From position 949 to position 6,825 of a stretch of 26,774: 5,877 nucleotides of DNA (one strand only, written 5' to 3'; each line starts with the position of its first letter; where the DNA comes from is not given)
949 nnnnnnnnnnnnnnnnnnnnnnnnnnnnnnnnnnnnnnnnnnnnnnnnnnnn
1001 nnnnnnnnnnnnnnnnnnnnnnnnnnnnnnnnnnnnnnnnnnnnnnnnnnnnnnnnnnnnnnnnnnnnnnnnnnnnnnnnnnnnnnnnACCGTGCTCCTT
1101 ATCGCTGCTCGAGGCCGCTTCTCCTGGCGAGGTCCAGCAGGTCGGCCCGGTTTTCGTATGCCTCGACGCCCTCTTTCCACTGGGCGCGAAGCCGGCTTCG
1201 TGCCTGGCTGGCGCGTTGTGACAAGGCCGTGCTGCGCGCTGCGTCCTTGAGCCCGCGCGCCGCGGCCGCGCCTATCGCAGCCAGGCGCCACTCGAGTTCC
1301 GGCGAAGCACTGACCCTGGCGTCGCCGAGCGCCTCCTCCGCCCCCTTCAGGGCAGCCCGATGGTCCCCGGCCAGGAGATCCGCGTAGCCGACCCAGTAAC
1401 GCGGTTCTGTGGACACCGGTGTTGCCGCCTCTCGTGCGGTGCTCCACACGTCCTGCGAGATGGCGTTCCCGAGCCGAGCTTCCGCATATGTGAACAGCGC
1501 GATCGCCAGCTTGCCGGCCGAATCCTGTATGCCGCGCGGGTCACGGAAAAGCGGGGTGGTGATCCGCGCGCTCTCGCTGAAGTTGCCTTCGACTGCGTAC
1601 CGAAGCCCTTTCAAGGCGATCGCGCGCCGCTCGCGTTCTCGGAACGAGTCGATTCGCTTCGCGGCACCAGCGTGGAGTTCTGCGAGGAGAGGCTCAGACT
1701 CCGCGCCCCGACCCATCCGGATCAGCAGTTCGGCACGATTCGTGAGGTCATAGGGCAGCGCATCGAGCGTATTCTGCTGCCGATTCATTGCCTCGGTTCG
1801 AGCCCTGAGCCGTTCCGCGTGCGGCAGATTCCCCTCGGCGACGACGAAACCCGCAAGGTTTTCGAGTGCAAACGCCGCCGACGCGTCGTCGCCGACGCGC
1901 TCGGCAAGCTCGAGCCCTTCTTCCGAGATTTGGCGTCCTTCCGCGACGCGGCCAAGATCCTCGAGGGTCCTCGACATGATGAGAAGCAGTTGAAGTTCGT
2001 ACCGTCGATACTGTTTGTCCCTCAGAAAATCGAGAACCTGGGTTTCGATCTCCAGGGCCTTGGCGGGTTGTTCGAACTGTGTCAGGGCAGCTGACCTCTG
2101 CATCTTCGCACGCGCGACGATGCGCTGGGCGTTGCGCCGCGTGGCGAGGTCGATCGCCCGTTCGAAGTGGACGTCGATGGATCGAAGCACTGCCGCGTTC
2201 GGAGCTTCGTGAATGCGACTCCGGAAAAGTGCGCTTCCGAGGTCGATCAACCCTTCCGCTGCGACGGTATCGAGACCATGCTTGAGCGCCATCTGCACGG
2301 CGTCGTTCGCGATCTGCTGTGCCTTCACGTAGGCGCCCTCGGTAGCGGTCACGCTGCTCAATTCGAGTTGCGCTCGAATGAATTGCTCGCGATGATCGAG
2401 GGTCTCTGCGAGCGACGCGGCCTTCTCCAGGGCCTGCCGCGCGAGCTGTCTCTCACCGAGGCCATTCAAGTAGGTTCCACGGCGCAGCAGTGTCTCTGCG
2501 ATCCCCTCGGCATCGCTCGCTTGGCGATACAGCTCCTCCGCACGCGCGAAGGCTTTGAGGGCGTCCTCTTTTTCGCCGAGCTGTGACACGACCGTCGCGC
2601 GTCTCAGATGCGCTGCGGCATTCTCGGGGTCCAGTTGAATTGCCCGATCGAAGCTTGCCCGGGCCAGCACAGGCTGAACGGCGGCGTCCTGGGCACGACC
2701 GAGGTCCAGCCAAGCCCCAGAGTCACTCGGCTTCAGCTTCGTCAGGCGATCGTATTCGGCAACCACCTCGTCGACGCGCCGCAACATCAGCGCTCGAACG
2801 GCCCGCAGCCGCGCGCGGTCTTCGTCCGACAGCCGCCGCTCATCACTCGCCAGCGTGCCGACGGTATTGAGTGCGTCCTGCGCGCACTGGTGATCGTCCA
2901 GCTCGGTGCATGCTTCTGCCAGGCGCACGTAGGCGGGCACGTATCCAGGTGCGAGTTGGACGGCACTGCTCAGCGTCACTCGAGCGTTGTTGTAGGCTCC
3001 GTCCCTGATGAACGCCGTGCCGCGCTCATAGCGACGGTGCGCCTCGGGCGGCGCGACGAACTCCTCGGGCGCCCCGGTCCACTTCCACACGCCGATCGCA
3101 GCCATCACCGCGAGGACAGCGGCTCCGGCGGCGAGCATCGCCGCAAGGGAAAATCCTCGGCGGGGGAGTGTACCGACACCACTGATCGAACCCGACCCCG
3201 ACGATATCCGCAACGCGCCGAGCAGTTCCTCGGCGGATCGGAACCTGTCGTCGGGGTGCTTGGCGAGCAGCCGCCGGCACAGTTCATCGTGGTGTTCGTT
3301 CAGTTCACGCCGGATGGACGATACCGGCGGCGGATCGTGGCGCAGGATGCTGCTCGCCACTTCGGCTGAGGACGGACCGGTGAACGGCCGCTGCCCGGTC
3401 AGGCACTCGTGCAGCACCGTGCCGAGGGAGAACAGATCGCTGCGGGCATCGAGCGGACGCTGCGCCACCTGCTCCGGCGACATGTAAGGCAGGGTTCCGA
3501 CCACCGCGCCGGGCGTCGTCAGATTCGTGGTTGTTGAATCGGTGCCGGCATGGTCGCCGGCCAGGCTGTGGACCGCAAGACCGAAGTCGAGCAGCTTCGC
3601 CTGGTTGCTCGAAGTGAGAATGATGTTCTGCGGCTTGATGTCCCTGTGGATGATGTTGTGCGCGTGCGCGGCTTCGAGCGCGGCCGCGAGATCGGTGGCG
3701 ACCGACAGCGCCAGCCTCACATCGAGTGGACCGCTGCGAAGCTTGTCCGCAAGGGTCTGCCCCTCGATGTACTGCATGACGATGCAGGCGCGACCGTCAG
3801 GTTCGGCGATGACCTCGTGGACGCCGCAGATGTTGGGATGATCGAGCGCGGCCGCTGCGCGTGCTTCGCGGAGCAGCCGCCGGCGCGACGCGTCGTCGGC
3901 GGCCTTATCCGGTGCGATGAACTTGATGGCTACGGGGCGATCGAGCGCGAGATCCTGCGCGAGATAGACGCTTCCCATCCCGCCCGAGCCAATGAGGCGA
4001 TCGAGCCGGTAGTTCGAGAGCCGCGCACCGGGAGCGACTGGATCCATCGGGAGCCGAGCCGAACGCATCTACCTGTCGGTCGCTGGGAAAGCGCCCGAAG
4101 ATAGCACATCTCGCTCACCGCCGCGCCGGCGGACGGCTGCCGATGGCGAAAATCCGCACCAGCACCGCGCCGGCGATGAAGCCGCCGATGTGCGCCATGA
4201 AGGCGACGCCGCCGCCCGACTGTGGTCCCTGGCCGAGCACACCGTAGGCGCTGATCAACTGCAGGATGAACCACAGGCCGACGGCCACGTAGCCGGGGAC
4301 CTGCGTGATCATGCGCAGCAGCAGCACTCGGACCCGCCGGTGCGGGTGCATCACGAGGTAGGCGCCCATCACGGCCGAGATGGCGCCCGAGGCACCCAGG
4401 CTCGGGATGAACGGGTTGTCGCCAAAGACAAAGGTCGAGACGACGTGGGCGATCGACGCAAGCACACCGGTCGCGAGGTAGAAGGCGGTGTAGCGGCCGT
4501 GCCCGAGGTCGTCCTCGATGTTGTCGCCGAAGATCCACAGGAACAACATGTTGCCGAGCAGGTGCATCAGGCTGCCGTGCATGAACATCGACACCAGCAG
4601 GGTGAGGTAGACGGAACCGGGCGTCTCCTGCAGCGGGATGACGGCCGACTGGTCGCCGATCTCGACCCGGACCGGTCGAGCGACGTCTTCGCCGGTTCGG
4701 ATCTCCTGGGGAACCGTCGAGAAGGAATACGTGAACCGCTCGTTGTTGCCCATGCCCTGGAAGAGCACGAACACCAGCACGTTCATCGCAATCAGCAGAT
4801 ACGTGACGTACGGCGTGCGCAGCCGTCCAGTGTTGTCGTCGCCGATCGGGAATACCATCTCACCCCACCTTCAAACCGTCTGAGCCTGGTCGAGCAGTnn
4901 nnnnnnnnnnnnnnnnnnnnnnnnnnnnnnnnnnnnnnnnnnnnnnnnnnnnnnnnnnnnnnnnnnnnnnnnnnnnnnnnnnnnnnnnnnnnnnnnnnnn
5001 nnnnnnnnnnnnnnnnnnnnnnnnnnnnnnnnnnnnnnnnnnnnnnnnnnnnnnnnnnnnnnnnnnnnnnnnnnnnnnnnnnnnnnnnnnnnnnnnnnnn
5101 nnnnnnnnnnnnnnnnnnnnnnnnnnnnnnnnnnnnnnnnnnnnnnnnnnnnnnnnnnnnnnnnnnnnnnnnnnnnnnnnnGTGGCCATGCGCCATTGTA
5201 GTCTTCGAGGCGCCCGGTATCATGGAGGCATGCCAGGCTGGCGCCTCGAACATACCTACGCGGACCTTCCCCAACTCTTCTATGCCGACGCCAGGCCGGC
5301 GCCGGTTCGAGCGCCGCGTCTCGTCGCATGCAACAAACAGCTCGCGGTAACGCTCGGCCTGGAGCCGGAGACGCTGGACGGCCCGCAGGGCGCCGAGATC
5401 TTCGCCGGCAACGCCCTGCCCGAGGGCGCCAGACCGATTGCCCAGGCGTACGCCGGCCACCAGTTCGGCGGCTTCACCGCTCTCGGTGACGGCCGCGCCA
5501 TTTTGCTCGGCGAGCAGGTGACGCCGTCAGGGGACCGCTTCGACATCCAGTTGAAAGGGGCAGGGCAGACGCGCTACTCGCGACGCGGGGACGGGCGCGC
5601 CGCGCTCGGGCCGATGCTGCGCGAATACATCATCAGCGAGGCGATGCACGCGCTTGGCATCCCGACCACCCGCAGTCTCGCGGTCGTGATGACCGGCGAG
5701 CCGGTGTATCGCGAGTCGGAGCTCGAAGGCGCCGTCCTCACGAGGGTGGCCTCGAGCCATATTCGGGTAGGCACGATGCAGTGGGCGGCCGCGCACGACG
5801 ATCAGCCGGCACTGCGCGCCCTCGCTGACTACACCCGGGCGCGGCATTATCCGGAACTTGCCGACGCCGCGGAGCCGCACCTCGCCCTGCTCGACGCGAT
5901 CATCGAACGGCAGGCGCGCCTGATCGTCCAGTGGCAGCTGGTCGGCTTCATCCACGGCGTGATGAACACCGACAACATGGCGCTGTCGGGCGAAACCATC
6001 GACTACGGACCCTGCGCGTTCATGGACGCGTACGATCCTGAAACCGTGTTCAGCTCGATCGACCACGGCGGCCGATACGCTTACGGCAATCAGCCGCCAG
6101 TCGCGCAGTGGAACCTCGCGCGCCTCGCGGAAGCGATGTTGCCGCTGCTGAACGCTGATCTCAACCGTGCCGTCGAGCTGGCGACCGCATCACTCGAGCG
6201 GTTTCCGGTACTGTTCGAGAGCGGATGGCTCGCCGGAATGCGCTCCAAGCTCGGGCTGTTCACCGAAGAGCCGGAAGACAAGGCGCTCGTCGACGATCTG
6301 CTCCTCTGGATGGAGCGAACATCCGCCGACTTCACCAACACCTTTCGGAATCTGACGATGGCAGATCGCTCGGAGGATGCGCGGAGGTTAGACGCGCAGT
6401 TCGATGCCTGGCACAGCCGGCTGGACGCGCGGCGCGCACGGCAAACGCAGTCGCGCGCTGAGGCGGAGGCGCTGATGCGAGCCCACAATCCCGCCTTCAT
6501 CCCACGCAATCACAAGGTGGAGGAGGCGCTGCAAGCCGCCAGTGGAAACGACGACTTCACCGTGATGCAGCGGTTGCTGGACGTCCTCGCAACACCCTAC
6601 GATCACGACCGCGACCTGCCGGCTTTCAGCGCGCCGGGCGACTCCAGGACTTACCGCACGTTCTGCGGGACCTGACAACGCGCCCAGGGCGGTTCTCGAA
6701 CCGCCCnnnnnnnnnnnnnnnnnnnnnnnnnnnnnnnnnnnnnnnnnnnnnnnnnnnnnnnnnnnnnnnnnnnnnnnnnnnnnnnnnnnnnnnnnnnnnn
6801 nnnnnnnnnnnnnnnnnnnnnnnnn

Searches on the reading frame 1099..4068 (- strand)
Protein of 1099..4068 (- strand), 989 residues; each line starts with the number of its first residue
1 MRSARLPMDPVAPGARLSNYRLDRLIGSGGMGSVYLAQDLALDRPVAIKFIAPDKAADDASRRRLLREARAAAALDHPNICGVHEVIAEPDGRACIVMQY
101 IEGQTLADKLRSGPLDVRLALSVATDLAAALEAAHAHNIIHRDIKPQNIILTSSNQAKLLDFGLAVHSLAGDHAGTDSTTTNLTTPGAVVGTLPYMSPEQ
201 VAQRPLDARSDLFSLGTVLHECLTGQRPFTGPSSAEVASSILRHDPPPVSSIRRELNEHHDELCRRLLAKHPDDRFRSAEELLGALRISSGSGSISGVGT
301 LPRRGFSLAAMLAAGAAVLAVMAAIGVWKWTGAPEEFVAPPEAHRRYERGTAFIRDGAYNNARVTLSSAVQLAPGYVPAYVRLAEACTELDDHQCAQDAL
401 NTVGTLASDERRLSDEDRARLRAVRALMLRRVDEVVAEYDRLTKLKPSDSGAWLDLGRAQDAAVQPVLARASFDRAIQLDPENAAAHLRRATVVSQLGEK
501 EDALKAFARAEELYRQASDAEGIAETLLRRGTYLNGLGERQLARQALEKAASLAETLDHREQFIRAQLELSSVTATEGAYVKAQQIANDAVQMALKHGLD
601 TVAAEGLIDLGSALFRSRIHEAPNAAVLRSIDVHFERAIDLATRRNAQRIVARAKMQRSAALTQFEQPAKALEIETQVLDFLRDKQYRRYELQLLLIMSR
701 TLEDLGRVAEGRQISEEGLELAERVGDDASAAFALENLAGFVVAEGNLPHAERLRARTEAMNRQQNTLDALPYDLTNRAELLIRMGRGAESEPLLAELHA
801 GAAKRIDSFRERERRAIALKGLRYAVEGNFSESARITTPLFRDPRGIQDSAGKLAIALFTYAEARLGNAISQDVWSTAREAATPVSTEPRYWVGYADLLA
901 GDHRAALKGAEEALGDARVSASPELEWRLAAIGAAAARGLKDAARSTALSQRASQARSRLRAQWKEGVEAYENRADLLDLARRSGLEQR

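Call 5: search_protein_families(library=pfam, proteins=[window:1099-4068:-], max_evalue=1)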
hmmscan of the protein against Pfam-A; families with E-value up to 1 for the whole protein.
window:1099-4068:- (989 aa): 19 families
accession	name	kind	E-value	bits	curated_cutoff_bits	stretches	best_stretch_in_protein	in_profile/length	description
PF00069.31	Pkinase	-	1.3e-46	159.6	31.7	1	20-281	1-256/263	Protein kinase domain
PF07714.23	PK_Tyr_Ser-Thr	-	3.9e-31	108.7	23.1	1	22-245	3-221/258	Protein tyrosine and serine/threonine kinase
PF00515.34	TPR_1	-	1.6e-09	37.6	27.8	1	484-514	1-31/34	Tetratricopeptide repeat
PF13414.12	TPR_11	-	2.9e-08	33.7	26.8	1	469-498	13-42/42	TPR repeat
PF13181.12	TPR_8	-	4.4e-08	33.1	25.7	0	524-555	1-32/34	Tetratricopeptide repeat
PF14559.12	TPR_19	-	2.5e-07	31.4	25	2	354-406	2-54/68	Tetratricopeptide repeat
PF13431.12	TPR_17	-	5.1e-07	29.9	24.4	1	473-504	2-33/34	Tetratricopeptide repeat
PF13424.12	TPR_12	-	1.9e-06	28.4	30.1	4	484-555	3-76/77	Tetratricopeptide repeat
PF23914.1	TPR_CcmH_CycH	-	2e-06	28.2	42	1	446-515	46-115/158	Cytochrome c-type biogenesis protein H TPR domain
PF13432.12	TPR_16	-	7.6e-06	26.7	32.7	2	469-517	16-64/65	Tetratricopeptide repeat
PF07719.23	TPR_2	-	9.2e-06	25.8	27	1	484-515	1-32/34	Tetratricopeptide repeat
PF03109.22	ABC1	-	0.0001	22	22.9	1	83-165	132-214/244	ABC1 atypical kinase-like domain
PF17667.7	Pkinase_fungal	-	0.00025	20.4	24.1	1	123-212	291-376/387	Fungal protein kinase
PF06293.20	Kdo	-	0.0013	18.7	21.3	1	73-170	71-174/207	Lipopolysaccharide kinase (Kdo/WaaP) family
PF13371.12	TPR_9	-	0.017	15.6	35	2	426-488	5-67/73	Tetratricopeptide repeat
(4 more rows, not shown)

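Call 6: search_protein_families(library=ncbifam, proteins=[window:1099-4068:-], max_evalue=1)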
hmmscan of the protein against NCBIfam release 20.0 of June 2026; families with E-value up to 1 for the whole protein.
window:1099-4068:- (989 aa): 35 families (the best 25 are shown)
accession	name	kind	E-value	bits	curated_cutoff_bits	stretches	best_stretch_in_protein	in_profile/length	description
NF033483.0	PknB_PASTA_kin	equivalog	1.8e-83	281.5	450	1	20-287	9-266/563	Stk1 family PASTA domain-containing Ser/Thr kinase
NF052427.1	StpK7MSMEG_1200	equivalog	9.6e-66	222.5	900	1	17-358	6-346/601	serine/threonine protein kinase StpK7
NF047741.1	antiphage_MADS6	equivalog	1.4e-46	159.3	460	2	104-287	283-458/612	methylation-associated defense system protein kinase MAD6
TIGR03903.1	TOMM_kin_cyc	equivalog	3.7e-41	141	705.75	1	45-288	5-249/1267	TOMM system kinase/cyclase fusion protein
NF009651.0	PRK13184.1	equivalog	5e-41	140.6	839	1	18-286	2-287/932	serine/threonine-protein kinase PknD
NF053615.1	SerThrKinAfsKStmc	equivalog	3.2e-27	95.5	1300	1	25-253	20-236/809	protein serine/threonine kinase AfsK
NF038150.1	lanthi_synth_IV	equivalog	1.4e-25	89.8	650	1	20-287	191-454/851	class IV lanthionine synthetase LanL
NF033442.0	BREX_PglW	equivalog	6.2e-25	87.1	990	2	13-177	506-672/1391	BREX system serine/threonine kinase PglW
TIGR03724.2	arch_bud32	equivalog_domain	7.7e-12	45.1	125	1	63-177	38-143/193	KEOPS complex kinase/ATPase Bud32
TIGR02917.1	PEP_TPR_lipo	equivalog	1.5e-11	43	312.2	1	344-531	262-445/899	XrtA/PEP-CTERM system TPR-repeat protein PrsT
NF011463.0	PRK14879.1-4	equivalog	6.2e-11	42.2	188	1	59-170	59-165/237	Kae1-associated kinase Bud32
TIGR02552.1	LcrH_SycD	equivalog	1.4e-10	41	104.8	1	433-518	35-120/136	SycD/LcrH family type III secretion system chaperone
NF038151.1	lanthi_synth_III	equivalog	1.7e-10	40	575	1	19-168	221-386/833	class III lanthionine synthetase LanKC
NF043056.1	T4SS_LegK1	equivalog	1.6e-09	36.9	550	1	103-220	175-281/516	Dot/Icm T4SS effector kinase LegK1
NF040959.1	MamA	equivalog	9.1e-09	35.1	200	1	348-513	42-202/204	magnetosome protein MamA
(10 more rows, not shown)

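Call 44: find_homologous_proteins(query=window:1099-4068:-, region=335-989, max_evalue=1e-20)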
Query window:1099-4068:-, residues 335-989 (655 aa): 144 proteins with E <= 1e-20 among 8000 candidates; the best 120 are listed. Only proteins of 543 to 1731 residues were searched: fused or split forms outside these lengths cannot appear, so this answer is no evidence that the protein stands alone or is whole; find_related_loci, which searches DNA, has no such limit.
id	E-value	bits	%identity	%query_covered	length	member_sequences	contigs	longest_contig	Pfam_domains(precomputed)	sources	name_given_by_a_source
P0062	0.0e+0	1373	100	100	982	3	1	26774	PF14559.13,PF07714.24,PF13431.13,PF00069.32,PF23914.2,PF13414.13,PF00515.35,PF13424.13,PF13432.13,PF13181.13,PF07719.24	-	-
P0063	0.0e+0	1149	83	100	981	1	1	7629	PF14559.13,PF07714.24,PF13431.13,PF00069.32,PF23914.2,PF13414.13,PF00515.35,PF13424.13,PF13181.13,PF07719.24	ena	-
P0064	0.0e+0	1146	83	100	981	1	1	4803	PF14559.13,PF07714.24,PF13431.13,PF00069.32,PF23914.2,PF13414.13,PF00515.35,PF13424.13,PF13181.13,PF07719.24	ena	-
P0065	1.0e-257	875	66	100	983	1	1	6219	PF14559.13,PF07714.24,PF13431.13,PF00069.32,PF23914.2,PF13414.13,PF00515.35,PF13424.13,PF28559.1,PF13181.13,PF07719.24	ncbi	-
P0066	2.4e-248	844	64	99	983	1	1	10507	PF14559.13,PF07714.24,PF13431.13,PF00069.32,PF13414.13,PF00515.35,PF13424.13,PF13181.13,PF07719.24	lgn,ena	-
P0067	4.6e-228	777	60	99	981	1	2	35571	PF14559.13,PF07714.24,PF13431.13,PF00069.32,PF13414.13,PF00515.35,PF13424.13,PF13432.13,PF13428.13,PF13181.13,PF07719.24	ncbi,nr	ncbi:MAG: protein kinase [Acidobacteriota bacterium]|nr:protein kinase [Acidobacteriota bacterium]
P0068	2.8e-211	722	58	99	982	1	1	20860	PF14559.13,PF07714.24,PF13431.13,PF00069.32,PF23914.2,PF13414.13,PF00515.35,PF13424.13,PF13181.13,PF07719.24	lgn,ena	-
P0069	4.0e-204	698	56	100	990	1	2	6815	PF14559.13,PF07714.24,PF13431.13,PF00069.32,PF23914.2,PF13414.13,PF00515.35,PF03109.23,PF13424.13,PF13181.13,PF07719.24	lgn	-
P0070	7.8e-188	644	52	99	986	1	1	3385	PF14559.13,PF07714.24,PF00069.32,PF17874.8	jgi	jgi:tetratricopeptide (TPR) repeat protein/predicted Ser/Thr protein kinase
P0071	8.5e-169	581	52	91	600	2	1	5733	PF14559.13,PF17874.8,PF13424.13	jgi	jgi:hypothetical protein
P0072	2.0e-166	573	49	99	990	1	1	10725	PF13431.13,PF23914.2,PF13414.13,PF14559.13,PF06293.21,PF07714.24,PF00069.32,PF00515.35,PF03109.23,PF13424.13,PF13432.13,PF13181.13,PF07719.24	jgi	jgi:tetratricopeptide (TPR) repeat protein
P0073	2.9e-150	520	47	99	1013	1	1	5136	PF07714.24,PF13431.13,PF00069.32,PF23914.2,PF00515.35,PF13432.13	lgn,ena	-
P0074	2.2e-149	517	47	99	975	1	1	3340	PF13431.13,PF23914.2,PF13414.13,PF13428.13,PF13374.13,PF14559.13,PF07714.24,PF00069.32,PF00515.35,PF03109.23,PF13424.13,PF13181.13,PF07719.24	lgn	-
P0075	5.0e-144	500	46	99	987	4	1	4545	PF07714.24,PF00069.32,PF13181.13,PF07719.24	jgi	jgi:Tfp pilus assembly protein PilF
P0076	7.9e-144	499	44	100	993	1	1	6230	PF07714.24,PF13431.13,PF00069.32,PF13414.13,PF00515.35,PF03109.23,PF13424.13,PF13432.13,PF13181.13,PF07719.24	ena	-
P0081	4.7e-137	477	45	99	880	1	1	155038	PF07714.24,PF00069.32,PF17874.8,PF13424.13,PF13181.13,PF07719.24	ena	-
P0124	1.9e-118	415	42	99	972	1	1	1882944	PF14559.13,PF07714.24,PF13431.13,PF00069.32,PF13414.13,PF17874.8,PF00515.35,PF13424.13,PF13432.13,PF13181.13,PF07719.24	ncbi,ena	-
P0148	1.6e-111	392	40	99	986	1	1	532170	PF07714.24,PF00069.32,PF17874.8,PF13424.13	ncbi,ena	-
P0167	5.6e-104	367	40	99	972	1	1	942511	PF07714.24,PF00069.32,PF03109.23,PF13424.13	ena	-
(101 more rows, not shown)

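Call 45: find_encoding_contigs(protein=P0124, flank=4000, max_places=1)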
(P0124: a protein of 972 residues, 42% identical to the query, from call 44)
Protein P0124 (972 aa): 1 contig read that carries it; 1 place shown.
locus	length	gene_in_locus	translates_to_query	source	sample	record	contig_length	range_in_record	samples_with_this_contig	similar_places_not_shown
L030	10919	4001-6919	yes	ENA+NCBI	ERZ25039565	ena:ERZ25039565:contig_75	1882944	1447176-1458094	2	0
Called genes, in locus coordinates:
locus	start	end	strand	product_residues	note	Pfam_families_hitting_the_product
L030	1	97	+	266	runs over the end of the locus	-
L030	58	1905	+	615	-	PF03486:HI0933_like (faint), PF07992:Pyr_redox_2 (faint), PF00890:FAD_binding_2, PF01266:DAO (faint), PF02910:Succ_DH_flav_C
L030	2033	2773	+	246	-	PF13085:Fer2_3, PF13183:Fer4_8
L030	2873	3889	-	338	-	PF00756:Esterase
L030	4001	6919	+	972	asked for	PF00069:Pkinase, PF07714:PK_Tyr_Ser-Thr, PF14559:TPR_19 (faint), PF13424:TPR_12 (faint), PF00515:TPR_1 (faint), PF07719:TPR_2 (faint), PF13432:TPR_16 (weak), PF17874:TPR_MalT (weak), +3 more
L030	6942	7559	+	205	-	-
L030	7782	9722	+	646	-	-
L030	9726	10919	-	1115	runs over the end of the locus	PF13620:CarboxypepD_reg, PF17210:SdrD_B (faint), PF25183:OMP_b-brl_4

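Call 46: find_encoding_contigs(protein=P0148, flank=4000, max_places=1)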
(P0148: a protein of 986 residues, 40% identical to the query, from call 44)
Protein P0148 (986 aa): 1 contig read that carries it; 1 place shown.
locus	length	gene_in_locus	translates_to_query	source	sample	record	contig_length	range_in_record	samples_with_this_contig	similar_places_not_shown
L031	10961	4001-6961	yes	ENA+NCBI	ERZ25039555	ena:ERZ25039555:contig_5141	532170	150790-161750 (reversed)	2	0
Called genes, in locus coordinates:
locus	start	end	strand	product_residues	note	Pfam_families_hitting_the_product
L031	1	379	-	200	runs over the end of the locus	PF00924:MS_channel_2nd, PF21082:MS_channel_3rd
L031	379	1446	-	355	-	-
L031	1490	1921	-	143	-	-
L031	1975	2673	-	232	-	PF00149:Metallophos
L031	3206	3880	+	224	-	-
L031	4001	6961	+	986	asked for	PF00069:Pkinase, PF07714:PK_Tyr_Ser-Thr, PF13424:TPR_12 (faint), PF17874:TPR_MalT (faint)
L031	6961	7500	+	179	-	-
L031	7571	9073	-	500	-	PF00884:Sulfatase, PF01663:Phosphodiest (weak), PF16347:SGSH_C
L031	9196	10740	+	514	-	PF13205:Big_5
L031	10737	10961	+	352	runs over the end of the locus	-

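Call 47: find_encoding_contigs(protein=P0167, flank=4000, max_places=1)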
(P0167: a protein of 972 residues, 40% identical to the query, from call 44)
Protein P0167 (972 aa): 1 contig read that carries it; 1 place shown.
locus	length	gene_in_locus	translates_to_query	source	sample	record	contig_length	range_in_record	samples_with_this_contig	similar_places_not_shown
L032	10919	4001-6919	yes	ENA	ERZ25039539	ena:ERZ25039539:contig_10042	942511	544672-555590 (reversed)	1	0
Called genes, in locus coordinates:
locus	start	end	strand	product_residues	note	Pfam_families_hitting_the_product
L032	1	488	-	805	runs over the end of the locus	PF12704:MacB_PCD, PF02687:FtsX, PF12704:MacB_PCD, PF02687:FtsX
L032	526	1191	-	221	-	-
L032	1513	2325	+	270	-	PF02585:PIG-L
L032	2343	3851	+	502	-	PF00282:Pyridoxal_deC, PF00266:Aminotran_5 (faint), PF01212:Beta_elim_lyase (weak)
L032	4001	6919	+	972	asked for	PF00069:Pkinase, PF03109:ABC1 (faint), PF07714:PK_Tyr_Ser-Thr, PF13424:TPR_12 (faint)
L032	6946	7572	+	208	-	-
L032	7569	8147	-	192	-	PF06736:TMEM175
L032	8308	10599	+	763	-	PF01841:Transglut_core, PF00005:ABC_tran, PF13304:AAA_21 (weak)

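Call 48: find_encoding_contigs(protein=P0081, flank=4000, max_places=1)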
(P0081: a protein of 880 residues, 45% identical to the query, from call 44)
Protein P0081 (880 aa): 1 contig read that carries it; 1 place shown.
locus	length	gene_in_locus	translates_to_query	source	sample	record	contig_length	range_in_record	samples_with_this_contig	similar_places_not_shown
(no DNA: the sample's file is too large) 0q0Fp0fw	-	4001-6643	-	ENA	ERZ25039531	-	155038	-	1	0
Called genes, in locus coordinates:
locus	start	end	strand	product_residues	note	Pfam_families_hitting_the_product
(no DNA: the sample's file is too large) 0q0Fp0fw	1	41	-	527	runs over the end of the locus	PF00512:HisKA, PF02518:HATPase_c, PF00072:Response_reg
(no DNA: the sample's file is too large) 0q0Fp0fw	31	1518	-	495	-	PF00154:RecA_N (faint), PF03796:DnaB_C (faint), PF06745:ATPase, PF13481:AAA_25 (weak), PF23442:DUF7125 (faint), PF13191:AAA_16 (faint), PF13401:AAA_22 (faint), PF06745:ATPase, +2 more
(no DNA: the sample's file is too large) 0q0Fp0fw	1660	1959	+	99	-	PF04972:BON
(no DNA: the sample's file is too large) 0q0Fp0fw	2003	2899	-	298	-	PF01522:Polysacc_deac_1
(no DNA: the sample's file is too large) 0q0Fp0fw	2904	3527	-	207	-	PF04972:BON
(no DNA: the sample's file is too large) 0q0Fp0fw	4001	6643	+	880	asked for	PF00069:Pkinase, PF07714:PK_Tyr_Ser-Thr, PF07719:TPR_2 (faint), PF13181:TPR_8 (faint), PF13424:TPR_12 (faint), PF17874:TPR_MalT (faint)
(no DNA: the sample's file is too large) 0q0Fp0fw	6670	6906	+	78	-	-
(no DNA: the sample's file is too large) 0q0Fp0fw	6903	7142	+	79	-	-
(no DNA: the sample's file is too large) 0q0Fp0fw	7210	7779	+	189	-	-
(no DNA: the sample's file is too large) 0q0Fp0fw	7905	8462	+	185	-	-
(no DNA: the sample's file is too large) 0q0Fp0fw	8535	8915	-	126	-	PF03572:Peptidase_S41 (weak)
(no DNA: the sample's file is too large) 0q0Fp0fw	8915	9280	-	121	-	-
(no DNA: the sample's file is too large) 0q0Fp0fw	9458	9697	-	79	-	PF14684:Tricorn_C1 (weak)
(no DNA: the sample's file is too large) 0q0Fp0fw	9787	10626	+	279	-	-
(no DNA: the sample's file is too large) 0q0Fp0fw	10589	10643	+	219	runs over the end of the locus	-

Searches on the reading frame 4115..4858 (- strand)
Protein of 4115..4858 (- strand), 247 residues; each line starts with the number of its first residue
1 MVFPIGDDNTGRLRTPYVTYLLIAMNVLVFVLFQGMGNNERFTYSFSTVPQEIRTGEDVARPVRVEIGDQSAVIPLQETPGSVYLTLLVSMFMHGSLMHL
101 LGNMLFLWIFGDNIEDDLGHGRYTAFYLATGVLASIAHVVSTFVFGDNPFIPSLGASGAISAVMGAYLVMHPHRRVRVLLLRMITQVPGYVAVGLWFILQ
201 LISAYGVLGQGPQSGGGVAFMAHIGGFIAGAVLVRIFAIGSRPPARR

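Call 10: search_protein_families(library=pfam, proteins=[window:4115-4858:-], max_evalue=0.001)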
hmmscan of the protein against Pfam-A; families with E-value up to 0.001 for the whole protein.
window:4115-4858:- (247 aa): 1 family
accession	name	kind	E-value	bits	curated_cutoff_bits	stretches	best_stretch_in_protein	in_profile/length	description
PF01694.28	Rhomboid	-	2e-30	106.3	22.6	1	85-237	5-140/143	Rhomboid domain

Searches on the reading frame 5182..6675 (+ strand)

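Call 10: search_protein_families(library=pfam, proteins=[window:5182-6675:+], max_evalue=0.001)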
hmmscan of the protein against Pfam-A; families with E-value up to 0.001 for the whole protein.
window:5182-6675:+ (497 aa): 1 family
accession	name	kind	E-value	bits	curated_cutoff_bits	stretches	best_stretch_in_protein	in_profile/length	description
PF02696.19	SelO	-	4.6e-108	362.4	22.8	1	23-468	8-464/466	Protein adenylyltransferase SelO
